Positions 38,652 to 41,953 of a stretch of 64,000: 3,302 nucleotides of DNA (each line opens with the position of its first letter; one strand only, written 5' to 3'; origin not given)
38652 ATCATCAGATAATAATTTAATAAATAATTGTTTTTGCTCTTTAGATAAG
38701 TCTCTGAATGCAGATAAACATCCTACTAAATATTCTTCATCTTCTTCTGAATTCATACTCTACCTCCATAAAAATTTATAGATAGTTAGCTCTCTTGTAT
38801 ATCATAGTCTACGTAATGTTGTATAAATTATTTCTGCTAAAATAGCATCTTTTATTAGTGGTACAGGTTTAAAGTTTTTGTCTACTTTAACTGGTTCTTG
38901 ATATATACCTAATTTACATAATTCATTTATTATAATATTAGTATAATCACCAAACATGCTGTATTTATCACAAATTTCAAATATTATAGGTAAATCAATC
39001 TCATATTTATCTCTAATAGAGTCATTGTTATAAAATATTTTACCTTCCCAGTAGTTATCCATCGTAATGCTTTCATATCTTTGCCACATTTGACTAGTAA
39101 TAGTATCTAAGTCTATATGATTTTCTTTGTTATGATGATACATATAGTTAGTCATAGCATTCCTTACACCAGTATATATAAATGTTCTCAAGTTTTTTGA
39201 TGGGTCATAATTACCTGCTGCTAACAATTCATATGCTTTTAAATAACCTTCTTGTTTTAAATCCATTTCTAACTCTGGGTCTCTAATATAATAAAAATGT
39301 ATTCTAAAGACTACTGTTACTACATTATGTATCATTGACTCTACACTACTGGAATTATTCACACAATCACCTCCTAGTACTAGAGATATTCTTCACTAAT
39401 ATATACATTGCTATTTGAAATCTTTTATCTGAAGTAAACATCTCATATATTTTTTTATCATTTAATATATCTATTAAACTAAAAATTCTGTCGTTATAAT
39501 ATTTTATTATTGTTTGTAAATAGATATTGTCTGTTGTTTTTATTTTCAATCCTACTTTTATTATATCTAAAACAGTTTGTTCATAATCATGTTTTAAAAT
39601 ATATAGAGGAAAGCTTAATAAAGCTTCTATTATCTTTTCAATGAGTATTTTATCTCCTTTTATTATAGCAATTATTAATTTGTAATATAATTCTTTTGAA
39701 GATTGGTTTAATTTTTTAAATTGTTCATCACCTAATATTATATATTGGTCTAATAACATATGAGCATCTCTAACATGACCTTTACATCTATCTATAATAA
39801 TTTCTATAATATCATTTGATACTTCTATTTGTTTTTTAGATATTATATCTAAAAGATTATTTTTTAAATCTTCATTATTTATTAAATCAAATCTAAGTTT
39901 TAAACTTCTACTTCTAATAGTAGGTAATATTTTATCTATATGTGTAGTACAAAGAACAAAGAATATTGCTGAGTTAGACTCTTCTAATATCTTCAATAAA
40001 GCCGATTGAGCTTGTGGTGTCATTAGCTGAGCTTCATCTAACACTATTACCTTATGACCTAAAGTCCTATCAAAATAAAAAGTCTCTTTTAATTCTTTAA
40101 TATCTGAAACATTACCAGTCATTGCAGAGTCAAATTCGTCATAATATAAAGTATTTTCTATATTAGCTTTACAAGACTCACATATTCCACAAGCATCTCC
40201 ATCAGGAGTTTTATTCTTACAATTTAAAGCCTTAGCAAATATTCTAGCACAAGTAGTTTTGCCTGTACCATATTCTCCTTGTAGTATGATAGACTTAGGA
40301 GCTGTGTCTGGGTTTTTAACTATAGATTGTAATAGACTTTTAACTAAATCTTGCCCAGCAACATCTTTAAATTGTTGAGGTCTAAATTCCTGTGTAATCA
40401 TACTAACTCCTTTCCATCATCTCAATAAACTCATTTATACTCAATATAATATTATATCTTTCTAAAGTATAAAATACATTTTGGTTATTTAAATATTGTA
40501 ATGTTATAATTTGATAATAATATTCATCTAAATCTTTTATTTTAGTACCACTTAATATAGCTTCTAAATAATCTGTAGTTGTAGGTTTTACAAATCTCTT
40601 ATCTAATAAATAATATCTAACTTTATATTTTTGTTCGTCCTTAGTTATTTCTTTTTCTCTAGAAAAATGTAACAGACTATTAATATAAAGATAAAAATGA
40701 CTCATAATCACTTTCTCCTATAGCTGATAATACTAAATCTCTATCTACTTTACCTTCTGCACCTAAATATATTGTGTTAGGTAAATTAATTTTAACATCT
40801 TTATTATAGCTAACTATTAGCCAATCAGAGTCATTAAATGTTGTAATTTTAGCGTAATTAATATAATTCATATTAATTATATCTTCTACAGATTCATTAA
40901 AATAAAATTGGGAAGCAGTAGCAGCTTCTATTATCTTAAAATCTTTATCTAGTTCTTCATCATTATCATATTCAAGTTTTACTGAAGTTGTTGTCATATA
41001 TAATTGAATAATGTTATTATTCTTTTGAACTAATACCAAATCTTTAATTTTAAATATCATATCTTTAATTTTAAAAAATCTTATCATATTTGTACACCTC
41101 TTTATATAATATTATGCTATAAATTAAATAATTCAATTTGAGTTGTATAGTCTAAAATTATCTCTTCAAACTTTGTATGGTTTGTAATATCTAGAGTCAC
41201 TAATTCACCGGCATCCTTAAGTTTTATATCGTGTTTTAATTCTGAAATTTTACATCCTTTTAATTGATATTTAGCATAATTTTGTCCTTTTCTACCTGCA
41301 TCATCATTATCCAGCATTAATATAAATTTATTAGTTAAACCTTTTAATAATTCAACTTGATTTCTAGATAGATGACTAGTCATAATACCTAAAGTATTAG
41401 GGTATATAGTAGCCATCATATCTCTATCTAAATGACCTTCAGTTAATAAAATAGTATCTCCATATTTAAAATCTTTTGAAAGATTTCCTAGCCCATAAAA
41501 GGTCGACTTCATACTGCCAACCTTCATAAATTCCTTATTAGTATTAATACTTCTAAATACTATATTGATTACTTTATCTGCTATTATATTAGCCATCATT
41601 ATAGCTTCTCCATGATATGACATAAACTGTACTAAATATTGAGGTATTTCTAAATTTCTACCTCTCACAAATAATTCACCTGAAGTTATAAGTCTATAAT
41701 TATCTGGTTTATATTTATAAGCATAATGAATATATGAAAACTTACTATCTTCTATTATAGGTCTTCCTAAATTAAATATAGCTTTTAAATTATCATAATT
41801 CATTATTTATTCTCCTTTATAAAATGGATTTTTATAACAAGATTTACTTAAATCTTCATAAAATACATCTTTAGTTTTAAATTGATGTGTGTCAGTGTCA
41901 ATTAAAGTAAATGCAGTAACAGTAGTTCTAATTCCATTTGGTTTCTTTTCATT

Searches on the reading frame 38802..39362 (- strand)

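Call 95: search_protein_families(library=pfam, proteins=[window:38802-39362:-], max_evalue=0.001)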
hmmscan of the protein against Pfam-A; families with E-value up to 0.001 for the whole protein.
window:38802-39362:- (186 aa): 1 family
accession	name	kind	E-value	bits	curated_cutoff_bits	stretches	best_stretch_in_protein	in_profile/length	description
PF04542.20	Sigma70_r2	-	1.8e-06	28.1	24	1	16-74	7-65/71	Sigma-70 region 2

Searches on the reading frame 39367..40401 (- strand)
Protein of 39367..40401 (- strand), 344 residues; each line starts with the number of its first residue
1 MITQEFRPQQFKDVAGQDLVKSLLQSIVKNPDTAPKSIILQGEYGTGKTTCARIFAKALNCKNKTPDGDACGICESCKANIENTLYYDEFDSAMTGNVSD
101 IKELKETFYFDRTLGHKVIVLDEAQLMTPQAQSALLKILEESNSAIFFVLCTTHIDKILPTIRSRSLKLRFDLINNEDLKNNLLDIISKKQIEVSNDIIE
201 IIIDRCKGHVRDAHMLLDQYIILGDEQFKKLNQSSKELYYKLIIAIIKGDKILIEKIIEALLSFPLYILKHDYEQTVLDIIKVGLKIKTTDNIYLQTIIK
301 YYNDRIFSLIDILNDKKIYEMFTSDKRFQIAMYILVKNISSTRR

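Call 52: search_protein_families(library=phrogs, proteins=[window:39367-40401:-], max_evalue=0.001)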
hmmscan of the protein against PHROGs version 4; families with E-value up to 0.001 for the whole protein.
window:39367-40401:- (344 aa): 6 families
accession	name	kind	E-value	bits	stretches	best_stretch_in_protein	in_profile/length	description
phrog_5846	-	DNA, RNA and nucleotide metabolism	2.1e-52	179.7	1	4-265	8-253/380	clamp loader of DNA polymerase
phrog_168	-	DNA, RNA and nucleotide metabolism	4.1e-26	93.4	1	1-331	10-301/314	clamp loader of DNA polymerase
phrog_11838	-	DNA, RNA and nucleotide metabolism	3.8e-15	57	1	4-250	9-239/420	clamp loader of DNA polymerase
phrog_50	-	DNA, RNA and nucleotide metabolism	1.3e-06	28.8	1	15-64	347-398/570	DnaC-like helicase loader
phrog_7998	-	unknown function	0.00036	20.8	1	23-142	32-145/339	-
phrog_6841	-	unknown function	0.00037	20.5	0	32-88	51-107/470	-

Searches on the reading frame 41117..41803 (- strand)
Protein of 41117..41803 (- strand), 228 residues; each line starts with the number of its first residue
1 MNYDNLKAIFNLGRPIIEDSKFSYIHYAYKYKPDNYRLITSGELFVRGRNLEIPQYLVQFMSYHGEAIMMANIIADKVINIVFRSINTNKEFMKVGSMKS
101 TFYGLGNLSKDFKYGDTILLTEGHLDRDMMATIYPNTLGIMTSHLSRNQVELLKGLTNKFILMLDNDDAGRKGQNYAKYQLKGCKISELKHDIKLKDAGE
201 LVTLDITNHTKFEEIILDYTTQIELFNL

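Call 51: search_protein_families(library=phrogs, proteins=[window:41117-41803:-], max_evalue=0.001)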
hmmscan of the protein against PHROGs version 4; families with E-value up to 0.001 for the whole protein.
window:41117-41803:- (228 aa): 3 families
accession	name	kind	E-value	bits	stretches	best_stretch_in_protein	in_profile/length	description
phrog_47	-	DNA, RNA and nucleotide metabolism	1.7e-12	47.7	1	78-211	193-331/947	DNA primase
phrog_239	-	DNA, RNA and nucleotide metabolism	7.4e-07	29.5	1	77-200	155-294/801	DNA primase/helicase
phrog_6444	-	DNA, RNA and nucleotide metabolism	8.3e-06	25.9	1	99-173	243-318/577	DNA primase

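Call 95: search_protein_families(library=pfam, proteins=[window:41117-41803:-], max_evalue=0.001)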
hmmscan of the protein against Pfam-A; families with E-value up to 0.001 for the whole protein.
window:41117-41803:- (228 aa): 2 families
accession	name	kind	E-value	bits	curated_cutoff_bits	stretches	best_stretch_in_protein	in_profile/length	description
PF13155.12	Toprim_2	-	2.5e-06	28.2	22.1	1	121-200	3-86/88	Toprim-like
PF13662.12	Toprim_4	-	0.00043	20.9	25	1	130-187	16-82/85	Toprim domain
